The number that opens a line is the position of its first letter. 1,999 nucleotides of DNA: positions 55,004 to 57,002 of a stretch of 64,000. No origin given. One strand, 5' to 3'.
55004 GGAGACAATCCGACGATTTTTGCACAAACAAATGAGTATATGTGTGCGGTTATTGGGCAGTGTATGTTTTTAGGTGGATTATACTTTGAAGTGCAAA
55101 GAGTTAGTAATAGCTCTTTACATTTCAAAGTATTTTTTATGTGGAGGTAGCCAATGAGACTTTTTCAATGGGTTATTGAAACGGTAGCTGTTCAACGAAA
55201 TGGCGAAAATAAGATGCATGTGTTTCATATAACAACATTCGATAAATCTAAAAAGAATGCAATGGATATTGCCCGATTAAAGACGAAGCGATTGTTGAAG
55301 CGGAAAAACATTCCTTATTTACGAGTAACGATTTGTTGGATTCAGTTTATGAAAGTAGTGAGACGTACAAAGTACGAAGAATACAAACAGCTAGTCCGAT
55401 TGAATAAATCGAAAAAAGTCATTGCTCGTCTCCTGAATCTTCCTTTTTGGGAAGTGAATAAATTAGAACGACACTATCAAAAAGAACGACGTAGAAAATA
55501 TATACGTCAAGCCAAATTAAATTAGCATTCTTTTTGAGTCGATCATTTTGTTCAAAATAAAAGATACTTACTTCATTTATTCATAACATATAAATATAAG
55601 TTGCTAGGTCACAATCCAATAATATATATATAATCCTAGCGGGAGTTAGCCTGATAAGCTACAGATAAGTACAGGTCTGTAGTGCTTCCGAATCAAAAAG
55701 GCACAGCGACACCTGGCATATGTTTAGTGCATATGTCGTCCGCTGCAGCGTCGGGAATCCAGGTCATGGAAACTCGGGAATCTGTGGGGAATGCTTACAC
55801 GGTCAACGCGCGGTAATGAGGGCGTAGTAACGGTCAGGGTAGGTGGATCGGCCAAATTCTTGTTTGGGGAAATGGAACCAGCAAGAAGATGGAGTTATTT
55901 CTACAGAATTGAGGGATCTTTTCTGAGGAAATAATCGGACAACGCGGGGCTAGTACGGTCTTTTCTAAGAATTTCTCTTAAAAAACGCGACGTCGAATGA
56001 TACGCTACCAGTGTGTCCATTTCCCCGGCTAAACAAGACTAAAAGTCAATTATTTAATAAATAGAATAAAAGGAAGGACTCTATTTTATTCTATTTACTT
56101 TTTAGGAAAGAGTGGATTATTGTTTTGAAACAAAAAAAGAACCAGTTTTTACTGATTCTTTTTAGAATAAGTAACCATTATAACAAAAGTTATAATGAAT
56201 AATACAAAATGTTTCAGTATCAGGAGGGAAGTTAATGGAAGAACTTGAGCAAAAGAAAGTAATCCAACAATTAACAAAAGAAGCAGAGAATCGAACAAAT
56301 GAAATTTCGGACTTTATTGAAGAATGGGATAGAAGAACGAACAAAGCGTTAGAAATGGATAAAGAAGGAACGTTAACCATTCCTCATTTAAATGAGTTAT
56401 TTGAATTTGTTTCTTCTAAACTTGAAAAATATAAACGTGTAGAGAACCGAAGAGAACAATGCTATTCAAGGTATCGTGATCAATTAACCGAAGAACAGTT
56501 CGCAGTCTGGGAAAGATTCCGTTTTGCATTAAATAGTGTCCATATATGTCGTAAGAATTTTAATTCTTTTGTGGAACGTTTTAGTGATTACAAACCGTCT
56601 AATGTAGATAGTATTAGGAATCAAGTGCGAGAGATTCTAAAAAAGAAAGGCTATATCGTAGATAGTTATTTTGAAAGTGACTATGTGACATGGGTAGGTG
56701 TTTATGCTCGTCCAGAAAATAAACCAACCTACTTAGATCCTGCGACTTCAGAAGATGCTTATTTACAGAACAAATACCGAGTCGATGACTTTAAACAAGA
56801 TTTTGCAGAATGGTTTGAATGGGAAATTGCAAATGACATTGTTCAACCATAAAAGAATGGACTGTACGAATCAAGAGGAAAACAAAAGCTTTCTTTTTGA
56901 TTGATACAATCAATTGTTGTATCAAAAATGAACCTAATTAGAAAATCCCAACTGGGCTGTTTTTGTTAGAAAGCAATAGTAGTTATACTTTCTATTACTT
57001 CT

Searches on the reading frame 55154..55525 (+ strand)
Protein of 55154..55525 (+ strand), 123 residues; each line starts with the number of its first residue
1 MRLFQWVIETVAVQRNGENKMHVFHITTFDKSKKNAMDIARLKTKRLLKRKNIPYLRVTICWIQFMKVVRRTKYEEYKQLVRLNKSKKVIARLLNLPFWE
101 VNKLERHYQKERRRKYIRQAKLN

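Call 10: search_protein_families(library=pfam, proteins=[window:55154-55525:+], max_evalue=0.01)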
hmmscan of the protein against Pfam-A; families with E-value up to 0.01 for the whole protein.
window:55154-55525:+ (123 aa): 0 families

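Call 40: search_dna_similar(query=window:55154-55525:+, collection=plasmids, mode=protein, max_evalue=0.001, max_rows=30, rows=spread)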
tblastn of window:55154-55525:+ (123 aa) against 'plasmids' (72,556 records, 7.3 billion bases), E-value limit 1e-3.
Records with a match: 3; places in all: 3; records where one place covers at least 80% of the query: 3.
Best place of each record, by identity: <60% 3.
By first word of the organism name: Enterococcus 3.
By predicted mobility (MOB-suite, as given by PLSDB): conjugative 2; mobilizable 1.
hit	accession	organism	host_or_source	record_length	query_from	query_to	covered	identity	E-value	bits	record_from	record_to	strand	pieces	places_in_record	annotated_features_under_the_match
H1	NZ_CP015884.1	Enterococcus faecalis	Mus musculus,feces,feces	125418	1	108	88%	31.5%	1e-10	64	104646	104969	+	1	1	hypothetical protein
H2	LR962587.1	Enterococcus faecalis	-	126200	1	108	88%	31.5%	1e-10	64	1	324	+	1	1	record has no annotation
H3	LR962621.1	Enterococcus faecalis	-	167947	1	108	88%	31.5%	1e-10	64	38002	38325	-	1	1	none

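Call 42: get_annotated_region(hit=H1, flank=8000)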
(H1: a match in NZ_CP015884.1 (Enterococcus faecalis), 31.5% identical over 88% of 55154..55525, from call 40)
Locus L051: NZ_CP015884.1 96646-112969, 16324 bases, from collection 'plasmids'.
description: Enterococcus faecalis strain sorialis plasmid Efsorialis-p1, complete sequence
organism: Enterococcus faecalis (NCBI taxid 1351)
taxonomy: Bacteria; Bacillota; Bacilli; Lactobacillales; Enterococcaceae; Enterococcus; Enterococcus faecalis
host: -; source: Mus musculus,feces,feces; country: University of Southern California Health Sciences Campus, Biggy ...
typing (MOB-suite, as given by PLSDB): conjugative; replicon rep_cluster_976; relaxase MOBP; mating-pair formation MPF_T
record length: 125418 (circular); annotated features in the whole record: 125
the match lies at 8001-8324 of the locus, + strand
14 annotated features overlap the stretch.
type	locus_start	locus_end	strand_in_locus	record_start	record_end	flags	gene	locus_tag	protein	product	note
CDS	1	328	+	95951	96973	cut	-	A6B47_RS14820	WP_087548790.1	polysaccharide biosynthesis protein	-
CDS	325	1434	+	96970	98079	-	-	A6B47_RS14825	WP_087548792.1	capsular polysaccharide biosynthesis protein CapF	-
CDS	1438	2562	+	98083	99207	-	wecB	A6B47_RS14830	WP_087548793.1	UDP-N-acetylglucosamine 2-epimerase (non-hydrolyzing)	GO:0009103 - lipopolysaccharide biosynthetic process [Evidence IEA]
CDS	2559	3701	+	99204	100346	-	-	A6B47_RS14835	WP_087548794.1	glycosyltransferase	-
CDS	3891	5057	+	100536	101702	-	-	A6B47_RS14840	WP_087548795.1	nucleotide sugar dehydrogenase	GO:0000271 - polysaccharide biosynthetic process [Evidence IEA]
CDS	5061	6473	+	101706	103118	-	-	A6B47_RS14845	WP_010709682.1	oligosaccharide flippase family protein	-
CDS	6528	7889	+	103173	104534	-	-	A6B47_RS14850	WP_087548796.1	O-antigen polymerase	-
CDS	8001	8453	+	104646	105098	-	-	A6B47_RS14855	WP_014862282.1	hypothetical protein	-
CDS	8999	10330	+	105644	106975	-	-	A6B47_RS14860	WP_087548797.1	IS1182 family transposase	-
CDS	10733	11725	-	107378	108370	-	-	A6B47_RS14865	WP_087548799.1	IS30 family transposase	-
CDS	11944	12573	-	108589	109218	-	-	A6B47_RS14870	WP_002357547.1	HAD family hydrolase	-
CDS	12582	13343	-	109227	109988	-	-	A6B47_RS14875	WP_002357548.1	DeoR/GlpR family DNA-binding transcription regulator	-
CDS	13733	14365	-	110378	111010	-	-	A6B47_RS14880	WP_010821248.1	YfbR-like 5'-deoxynucleotidase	-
CDS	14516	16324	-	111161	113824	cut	-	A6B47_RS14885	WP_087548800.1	HAD-IC family P-type ATPase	-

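Call 44: search_protein_families(library=pfam, proteins=[window:55154-55525:+], max_evalue=10)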
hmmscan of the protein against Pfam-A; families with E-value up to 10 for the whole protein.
window:55154-55525:+ (123 aa): 1 family
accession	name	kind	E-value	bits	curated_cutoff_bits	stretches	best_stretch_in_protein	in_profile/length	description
PF05385.17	Adeno_E4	-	0.32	12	27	1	45-83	69-107/108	Mastadenovirus early E4 13 kDa protein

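Call 48: search_protein_families(library=pfam, proteins=[L051:8001-8453:+], max_evalue=1)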
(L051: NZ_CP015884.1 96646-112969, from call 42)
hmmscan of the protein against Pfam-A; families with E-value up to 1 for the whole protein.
L051:8001-8453:+ (150 aa): 0 families

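Call 58: find_homologous_proteins(query=window:55154-55525:+, max_evalue=0.001)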
Query window:55154-55525:+ (123 aa): 13 proteins with E <= 0.001 among 15 candidates.
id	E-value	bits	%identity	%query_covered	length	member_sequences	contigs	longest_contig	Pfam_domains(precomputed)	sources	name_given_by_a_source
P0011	4.3e-72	258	99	100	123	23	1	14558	-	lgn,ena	-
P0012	1.8e-52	194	74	100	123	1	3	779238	-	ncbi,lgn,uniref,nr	ncbi:hypothetical protein [Enterococcus faecium]|uniref:Uncharacterized protein n=1 Tax=Enterococcus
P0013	1.4e-48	182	72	100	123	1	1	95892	-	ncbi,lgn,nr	ncbi:TPA: hypothetical protein IUV20_002590 [Enterococcus faecalis]|nr:hypothetical protein [Enteroc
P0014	1.7e-47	178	69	100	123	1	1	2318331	-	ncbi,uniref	ncbi:hypothetical protein IGI96_001720 [Enterococcus sp. DIV0421]|uniref:hypothetical protein n=1 Ta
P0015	4.1e-47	177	69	100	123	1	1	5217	-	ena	-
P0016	7.9e-47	176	68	100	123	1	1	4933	-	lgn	-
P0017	1.7e-46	175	72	93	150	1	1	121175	-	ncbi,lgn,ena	-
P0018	1.8e-46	175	71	90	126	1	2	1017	-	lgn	-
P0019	6.2e-46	173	67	100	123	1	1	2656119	-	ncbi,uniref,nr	ncbi:hypothetical protein [Enterococcus sp. 5B3_DIV0040]|uniref:hypothetical protein n=1 Tax=Enteroc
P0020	8.9e-46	173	74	83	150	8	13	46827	-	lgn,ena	-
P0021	7.7e-45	170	67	93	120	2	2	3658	-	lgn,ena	-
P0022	2.3e-42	162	69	83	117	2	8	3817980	-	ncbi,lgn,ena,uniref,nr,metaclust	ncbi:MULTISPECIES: hypothetical protein [Enterococcus]|uniref:Uncharacterized protein n=1 Tax=Entero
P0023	1.2e-23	102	96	42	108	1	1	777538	-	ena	-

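Call 59: find_encoding_contigs(protein=P0012, flank=3000, max_places=3)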
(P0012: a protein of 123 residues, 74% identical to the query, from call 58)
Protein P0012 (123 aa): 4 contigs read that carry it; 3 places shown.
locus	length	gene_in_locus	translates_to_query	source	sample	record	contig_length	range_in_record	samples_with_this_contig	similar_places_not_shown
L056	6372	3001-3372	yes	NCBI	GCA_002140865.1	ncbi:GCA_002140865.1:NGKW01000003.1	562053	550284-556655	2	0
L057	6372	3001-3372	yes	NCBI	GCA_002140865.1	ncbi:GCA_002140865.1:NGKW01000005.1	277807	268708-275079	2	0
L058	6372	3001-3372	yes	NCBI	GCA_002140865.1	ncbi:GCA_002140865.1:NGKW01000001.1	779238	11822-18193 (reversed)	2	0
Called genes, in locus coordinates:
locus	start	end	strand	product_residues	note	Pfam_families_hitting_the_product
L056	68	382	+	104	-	PF02302:PTS_IIB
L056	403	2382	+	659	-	PF08279:HTH_11, PF08280:HTH_Mga (faint), PF05043:Mga, PF00874:PRD, PF00359:PTS_EIIA_2 (weak)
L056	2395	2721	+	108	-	PF02255:PTS_IIA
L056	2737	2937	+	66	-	-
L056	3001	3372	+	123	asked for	-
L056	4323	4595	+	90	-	-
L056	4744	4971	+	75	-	-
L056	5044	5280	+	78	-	-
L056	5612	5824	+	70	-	-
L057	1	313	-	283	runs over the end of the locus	PF03609:EII-Sor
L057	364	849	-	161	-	PF03830:PTSIIB_sorb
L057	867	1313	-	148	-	PF03610:EIIA-man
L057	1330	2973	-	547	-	-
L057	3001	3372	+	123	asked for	-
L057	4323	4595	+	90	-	-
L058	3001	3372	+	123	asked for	-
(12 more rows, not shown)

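Call 60: find_encoding_contigs(protein=P0013, flank=3000, max_places=3)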
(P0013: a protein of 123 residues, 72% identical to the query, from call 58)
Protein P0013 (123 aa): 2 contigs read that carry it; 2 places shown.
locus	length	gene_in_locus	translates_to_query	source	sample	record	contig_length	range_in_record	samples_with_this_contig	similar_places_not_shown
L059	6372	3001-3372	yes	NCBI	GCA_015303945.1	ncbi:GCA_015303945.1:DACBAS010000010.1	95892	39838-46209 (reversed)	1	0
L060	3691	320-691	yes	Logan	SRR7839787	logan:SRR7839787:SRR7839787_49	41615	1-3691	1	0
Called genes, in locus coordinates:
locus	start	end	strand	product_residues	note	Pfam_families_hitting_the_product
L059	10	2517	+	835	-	PF23916:TIM-barrel_EndoS, PF25528:DUF7917 (weak), PF00728:Glyco_hydro_20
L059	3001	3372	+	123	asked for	-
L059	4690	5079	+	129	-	PF09643:YopX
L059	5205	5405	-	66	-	-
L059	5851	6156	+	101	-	-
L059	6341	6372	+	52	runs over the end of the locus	-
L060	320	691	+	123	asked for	-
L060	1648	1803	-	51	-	-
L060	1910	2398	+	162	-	PF09643:YopX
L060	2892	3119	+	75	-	-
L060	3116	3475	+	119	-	-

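Call 61: find_encoding_contigs(protein=P0019, flank=3000, max_places=3)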
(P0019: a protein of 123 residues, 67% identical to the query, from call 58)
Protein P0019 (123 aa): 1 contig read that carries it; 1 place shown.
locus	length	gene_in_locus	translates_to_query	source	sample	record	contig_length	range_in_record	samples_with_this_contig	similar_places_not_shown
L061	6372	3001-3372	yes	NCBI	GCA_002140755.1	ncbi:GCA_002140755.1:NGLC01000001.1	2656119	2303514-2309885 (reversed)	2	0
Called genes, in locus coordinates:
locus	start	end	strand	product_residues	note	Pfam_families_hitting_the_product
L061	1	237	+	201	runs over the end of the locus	PF03358:FMN_red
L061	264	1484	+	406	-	PF02525:Flavodoxin_2 (weak), PF03358:FMN_red, PF13596:PAS_10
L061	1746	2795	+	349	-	PF13515:FUSC_2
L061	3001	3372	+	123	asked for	-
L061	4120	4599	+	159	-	PF09643:YopX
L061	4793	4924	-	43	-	-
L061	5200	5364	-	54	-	-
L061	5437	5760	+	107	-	-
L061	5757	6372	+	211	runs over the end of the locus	PF25084:LbH_EIF2B (weak), PF00132:Hexapep (faint)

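Call 62: find_encoding_contigs(protein=P0017, flank=3000, max_places=3)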
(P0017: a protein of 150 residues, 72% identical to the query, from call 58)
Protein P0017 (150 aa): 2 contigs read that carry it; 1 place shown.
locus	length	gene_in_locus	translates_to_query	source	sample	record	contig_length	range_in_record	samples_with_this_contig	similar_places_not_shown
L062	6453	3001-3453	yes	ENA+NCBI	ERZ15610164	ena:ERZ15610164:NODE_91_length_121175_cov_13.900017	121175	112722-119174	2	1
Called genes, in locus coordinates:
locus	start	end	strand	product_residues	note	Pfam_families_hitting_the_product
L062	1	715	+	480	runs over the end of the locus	PF05043:Mga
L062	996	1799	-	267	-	PF00005:ABC_tran, PF13304:AAA_21 (faint)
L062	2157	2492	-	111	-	-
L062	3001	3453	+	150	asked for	-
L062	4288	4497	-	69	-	-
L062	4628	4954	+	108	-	-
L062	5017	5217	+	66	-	-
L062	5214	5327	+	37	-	-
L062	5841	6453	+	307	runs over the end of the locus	PF01476:LysM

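Call 63: find_encoding_contigs(protein=P0022, flank=3000, max_places=4)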
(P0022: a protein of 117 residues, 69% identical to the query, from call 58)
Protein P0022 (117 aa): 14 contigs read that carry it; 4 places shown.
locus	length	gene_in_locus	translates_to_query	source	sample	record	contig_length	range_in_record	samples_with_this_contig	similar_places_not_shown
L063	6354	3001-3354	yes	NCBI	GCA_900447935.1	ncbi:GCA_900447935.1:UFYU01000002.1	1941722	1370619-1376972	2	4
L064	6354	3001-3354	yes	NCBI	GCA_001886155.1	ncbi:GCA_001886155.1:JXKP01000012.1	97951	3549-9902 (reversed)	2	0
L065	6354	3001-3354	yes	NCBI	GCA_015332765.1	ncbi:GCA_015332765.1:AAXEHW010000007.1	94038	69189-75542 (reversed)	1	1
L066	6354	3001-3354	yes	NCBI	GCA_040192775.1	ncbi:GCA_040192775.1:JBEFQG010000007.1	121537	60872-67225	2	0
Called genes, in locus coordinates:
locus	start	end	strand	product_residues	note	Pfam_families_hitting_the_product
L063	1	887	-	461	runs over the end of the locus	PF02614:UxaC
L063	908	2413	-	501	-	PF08666:SAF (weak), PF04295:GD_AH_second, PF20629:GD_AH_C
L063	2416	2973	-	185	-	PF08125:Mannitol_dh_C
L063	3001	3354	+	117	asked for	-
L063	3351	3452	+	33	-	-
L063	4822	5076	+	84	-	-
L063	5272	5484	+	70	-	-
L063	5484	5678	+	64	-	-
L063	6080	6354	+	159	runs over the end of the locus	-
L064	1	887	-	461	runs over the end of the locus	PF02614:UxaC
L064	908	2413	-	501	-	PF08666:SAF (weak), PF04295:GD_AH_second, PF20629:GD_AH_C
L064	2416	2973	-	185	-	PF08125:Mannitol_dh_C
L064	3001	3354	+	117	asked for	-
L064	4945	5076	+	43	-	-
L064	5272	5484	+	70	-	-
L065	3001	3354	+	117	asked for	-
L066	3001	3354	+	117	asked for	-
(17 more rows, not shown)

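Call 83: predict_structure(alignment_id=A7)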
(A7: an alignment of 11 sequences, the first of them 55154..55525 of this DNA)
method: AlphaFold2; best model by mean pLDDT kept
length: 123 residues; sequences in the alignment: 11
mean_pLDDT: 87.5   pTM: 0.71
mean pLDDT of the five models: 87.5, 84.1, 77.2, 75.7, 74.7
residues with pLDDT >= 90: 69; 70-90: 44; 50-70: 9; < 50: 1
segments of 3 or more residues with pLDDT < 50: none
pLDDT, mean of each block of 10 residues (from residue 1): 75 73 89 90 94 90 90 90 93 93 94 84 71
secondary structure, 60 per line:
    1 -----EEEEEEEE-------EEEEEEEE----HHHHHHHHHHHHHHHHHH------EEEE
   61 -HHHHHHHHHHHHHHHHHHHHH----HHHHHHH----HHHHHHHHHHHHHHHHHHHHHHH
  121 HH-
elements in order: E6-13 E21-28 H33-50 E57-60 H62-82 H87-93 H98-122

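Call 90: search_protein_representatives(alignment_id=A7)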
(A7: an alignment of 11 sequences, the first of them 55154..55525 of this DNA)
Query: 11 sequences, 123 profile positions. Proteins with E-value up to 0.001 (for the whole library): 15; up to 1e-10: 9; up to 1e-30: 2. The best 15 are listed.
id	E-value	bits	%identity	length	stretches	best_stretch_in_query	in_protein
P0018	2.9e-68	243.8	-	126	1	1-123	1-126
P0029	5.1e-33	130.0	-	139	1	1-122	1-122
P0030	1.4e-26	109.2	-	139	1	1-117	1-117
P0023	4.5e-22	94.6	-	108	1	3-55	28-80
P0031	4.5e-20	88.2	-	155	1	1-111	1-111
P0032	6.9e-19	84.3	-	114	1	33-118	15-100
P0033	1.5e-16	76.8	-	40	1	1-40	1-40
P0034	6.0e-12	61.9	-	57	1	66-123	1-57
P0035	5.4e-11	58.9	-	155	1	1-114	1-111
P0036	3.9e-10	56.1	-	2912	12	33-69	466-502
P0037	1.3e-08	51.1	-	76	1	4-67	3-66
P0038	2.7e-06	43.7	-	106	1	3-97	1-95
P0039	2.0e-05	40.8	-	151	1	1-111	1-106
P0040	2.1e-05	40.8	-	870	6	35-79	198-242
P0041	2.8e-05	40.4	-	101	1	55-113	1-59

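Call 91: fold_search(model_id=the predicted structure, library=pdb)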
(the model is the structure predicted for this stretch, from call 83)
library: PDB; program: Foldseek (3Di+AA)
matches with E <= 10: 392; with E <= 0.001: 0
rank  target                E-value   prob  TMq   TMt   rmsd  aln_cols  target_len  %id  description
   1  1n2m_F                7.3e-02  1.00  0.37  0.31   2.3        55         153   16  The S53A Proenzyme Structure of Methanococcus jannaschii. (released 2003-03-25)
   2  1n2m_C                7.3e-02  1.00  0.37  0.29   2.2        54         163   17  The S53A Proenzyme Structure of Methanococcus jannaschii. (released 2003-03-25)
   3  1mt1_B                1.0e-01  0.99  0.38  0.40   2.2        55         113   16  The Crystal Structure of Pyruvoyl-dependent Arginine Decarboxylase from Methanococcus jannaschii (released 2003-03-25)
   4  1n2m_B                1.2e-01  0.99  0.37  0.29   2.2        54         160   17  The S53A Proenzyme Structure of Methanococcus jannaschii. (released 2003-03-25)
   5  2qqc_B                1.6e-01  0.98  0.38  0.40   2.2        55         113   16  E109Q mutant of Pyruvoyl-dependent Arginine Decarboxylase from Methanococcus jannashii (released 2008-03-18)
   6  2qqd_B                1.7e-01  0.98  0.37  0.41   2.3        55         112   16  N47A mutant of Pyruvoyl-dependent Arginine Decarboxylase from Methanococcus jannashii (released 2008-03-18)
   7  1n2m_A                2.2e-01  0.97  0.38  0.30   2.2        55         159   16  The S53A Proenzyme Structure of Methanococcus jannaschii. (released 2003-03-25)
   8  1n2m_D                2.6e-01  0.97  0.37  0.30   2.2        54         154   17  The S53A Proenzyme Structure of Methanococcus jannaschii. (released 2003-03-25)
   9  1n2m_E                3.6e-01  0.95  0.37  0.29   2.1        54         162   17  The S53A Proenzyme Structure of Methanococcus jannaschii. (released 2003-03-25)
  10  2r0q_C                3.6e-01  0.54  0.29  0.19  12.7        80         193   12  Crystal structure of a serine recombinase- DNA regulatory complex (released 2008-04-01)
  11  7bhy_B                4.6e-01  0.96  0.31  0.65   1.6        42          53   21  DNA-binding domain of DeoR in complex with the DNA operator (released 2021-11-10)
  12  2r0q_D                5.3e-01  0.97  0.28  0.18   1.1        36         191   17  Crystal structure of a serine recombinase- DNA regulatory complex (released 2008-04-01)
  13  4l5e                  5.6e-01  0.72  0.27  0.58   2.8        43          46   21  Crystal structure of A. aeolicus NtrC1 DNA binding domain (released 2013-08-28)
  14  7bhy_A                6.4e-01  0.95  0.30  0.60   1.5        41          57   22  DNA-binding domain of DeoR in complex with the DNA operator (released 2021-11-10)
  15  7bhy_C                6.9e-01  0.94  0.31  0.63   1.6        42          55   21  DNA-binding domain of DeoR in complex with the DNA operator (released 2021-11-10)
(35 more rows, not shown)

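Call 113: search_protein_families(library=phrogs, proteins=[window:55154-55525:+], max_evalue=0.01)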
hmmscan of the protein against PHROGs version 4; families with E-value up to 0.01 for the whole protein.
window:55154-55525:+ (123 aa): 0 families

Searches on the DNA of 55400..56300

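Call 6: search_rna_families(source=window, start=55400, end=56300, threshold=evalue, max_evalue=10)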
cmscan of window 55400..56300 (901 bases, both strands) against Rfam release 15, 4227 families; matches with E-value up to 10: 7.
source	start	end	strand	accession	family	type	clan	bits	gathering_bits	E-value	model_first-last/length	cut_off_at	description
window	56079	56166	+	RF02449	ncr1015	Gene; sRNA;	-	21.5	60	2.3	1-121/121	no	Bacillus sRNA ncr1015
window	56055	56100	-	RF02907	patAB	Cis-reg; leader;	-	21.2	92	1.1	1-57/57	no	patAB leader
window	56132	56161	-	RF04344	Plastid-psbA-3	Cis-reg;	CL00153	20.3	48.4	0.7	1-57/57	no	Plastid-psbA-3 3UTR RNA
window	56128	56183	-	RF02432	SpF25_sRNA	Gene; sRNA;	-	18.6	48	3.4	1-102/102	no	Streptococcus sRNA SpF25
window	56059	56113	+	RF02948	cow-rumen-4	Gene; sRNA;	-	17.3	48.5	7.1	1-64/64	no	cow-rumen-4 RNA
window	55481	55547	-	RF04315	manA-II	Cis-reg;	-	15.8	100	7.2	1-147/147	no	manA_II ncRNA motif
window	55421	55501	+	RF02192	TCL6_2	Gene; lncRNA;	-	14.5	45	8.1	51-126/126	no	T-cell leukemia/lymphoma 6 conserved region 2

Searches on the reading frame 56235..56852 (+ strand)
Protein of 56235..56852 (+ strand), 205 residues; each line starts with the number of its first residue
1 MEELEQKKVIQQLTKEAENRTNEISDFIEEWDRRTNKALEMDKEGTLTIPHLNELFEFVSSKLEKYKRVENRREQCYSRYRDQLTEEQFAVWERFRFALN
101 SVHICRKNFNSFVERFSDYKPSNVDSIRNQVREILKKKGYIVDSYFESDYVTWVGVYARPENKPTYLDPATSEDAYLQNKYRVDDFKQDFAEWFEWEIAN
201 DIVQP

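Call 10: search_protein_families(library=pfam, proteins=[window:56235-56852:+], max_evalue=0.01)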
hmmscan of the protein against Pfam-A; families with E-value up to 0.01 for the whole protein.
window:56235-56852:+ (205 aa): 1 family
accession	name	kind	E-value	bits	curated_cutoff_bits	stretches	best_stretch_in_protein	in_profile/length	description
PF21502.2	Obc1_cap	-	0.00044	20.6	27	1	56-162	8-114/179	Oxalate biosynthetic component 1, cap domain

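Call 18: find_encoding_contigs(protein=window:56235-56852:+, flank=3000, max_places=10)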
Protein window:56235-56852:+ (205 aa): 24 contigs read that carry it; 10 places shown.
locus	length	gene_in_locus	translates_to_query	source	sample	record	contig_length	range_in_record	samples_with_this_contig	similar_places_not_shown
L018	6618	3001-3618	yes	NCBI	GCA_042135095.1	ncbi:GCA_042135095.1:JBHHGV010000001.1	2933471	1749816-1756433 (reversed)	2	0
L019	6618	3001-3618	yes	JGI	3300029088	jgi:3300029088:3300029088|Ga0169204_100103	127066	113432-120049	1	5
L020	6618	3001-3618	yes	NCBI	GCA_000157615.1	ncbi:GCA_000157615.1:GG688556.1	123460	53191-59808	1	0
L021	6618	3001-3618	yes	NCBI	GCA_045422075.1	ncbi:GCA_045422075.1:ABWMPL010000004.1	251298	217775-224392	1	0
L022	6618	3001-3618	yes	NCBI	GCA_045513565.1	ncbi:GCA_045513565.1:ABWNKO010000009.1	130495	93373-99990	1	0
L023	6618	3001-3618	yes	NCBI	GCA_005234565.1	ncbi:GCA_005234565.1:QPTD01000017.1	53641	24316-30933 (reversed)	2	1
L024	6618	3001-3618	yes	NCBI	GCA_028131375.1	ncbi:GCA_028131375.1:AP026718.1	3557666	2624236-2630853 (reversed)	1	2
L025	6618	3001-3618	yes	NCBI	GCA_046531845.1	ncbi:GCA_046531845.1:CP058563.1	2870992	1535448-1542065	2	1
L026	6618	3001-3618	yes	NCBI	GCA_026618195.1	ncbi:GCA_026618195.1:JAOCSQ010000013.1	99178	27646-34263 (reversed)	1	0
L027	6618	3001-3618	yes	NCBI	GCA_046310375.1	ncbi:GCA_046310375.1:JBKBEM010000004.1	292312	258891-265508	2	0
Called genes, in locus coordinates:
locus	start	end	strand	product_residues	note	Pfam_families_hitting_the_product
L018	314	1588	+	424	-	PF00078:RVT_1, PF08388:GIIM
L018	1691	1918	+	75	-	-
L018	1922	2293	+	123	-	-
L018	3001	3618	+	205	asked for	-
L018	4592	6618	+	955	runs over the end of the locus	PF02415:Chlam_PMP (faint), PF05738:Cna_B (weak)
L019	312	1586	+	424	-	PF00078:RVT_1, PF08388:GIIM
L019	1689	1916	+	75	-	-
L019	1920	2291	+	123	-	-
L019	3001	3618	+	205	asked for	-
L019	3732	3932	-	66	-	-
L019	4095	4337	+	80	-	-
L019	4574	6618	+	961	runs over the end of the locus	PF02415:Chlam_PMP (faint), PF05738:Cna_B (weak)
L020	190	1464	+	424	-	PF00078:RVT_1, PF08388:GIIM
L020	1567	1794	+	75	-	-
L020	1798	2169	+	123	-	-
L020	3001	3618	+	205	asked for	-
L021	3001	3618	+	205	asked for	-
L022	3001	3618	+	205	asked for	-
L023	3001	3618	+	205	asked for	-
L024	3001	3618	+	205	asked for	-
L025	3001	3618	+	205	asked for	-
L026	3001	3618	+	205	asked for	-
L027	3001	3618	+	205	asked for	-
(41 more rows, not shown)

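Call 113: search_protein_families(library=phrogs, proteins=[window:56235-56852:+], max_evalue=0.01)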
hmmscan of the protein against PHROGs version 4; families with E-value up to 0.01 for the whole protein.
window:56235-56852:+ (205 aa): 1 family
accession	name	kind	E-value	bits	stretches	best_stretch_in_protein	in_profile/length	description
phrog_5149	-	unknown function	2.1e-22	81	1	112-200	70-158/164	-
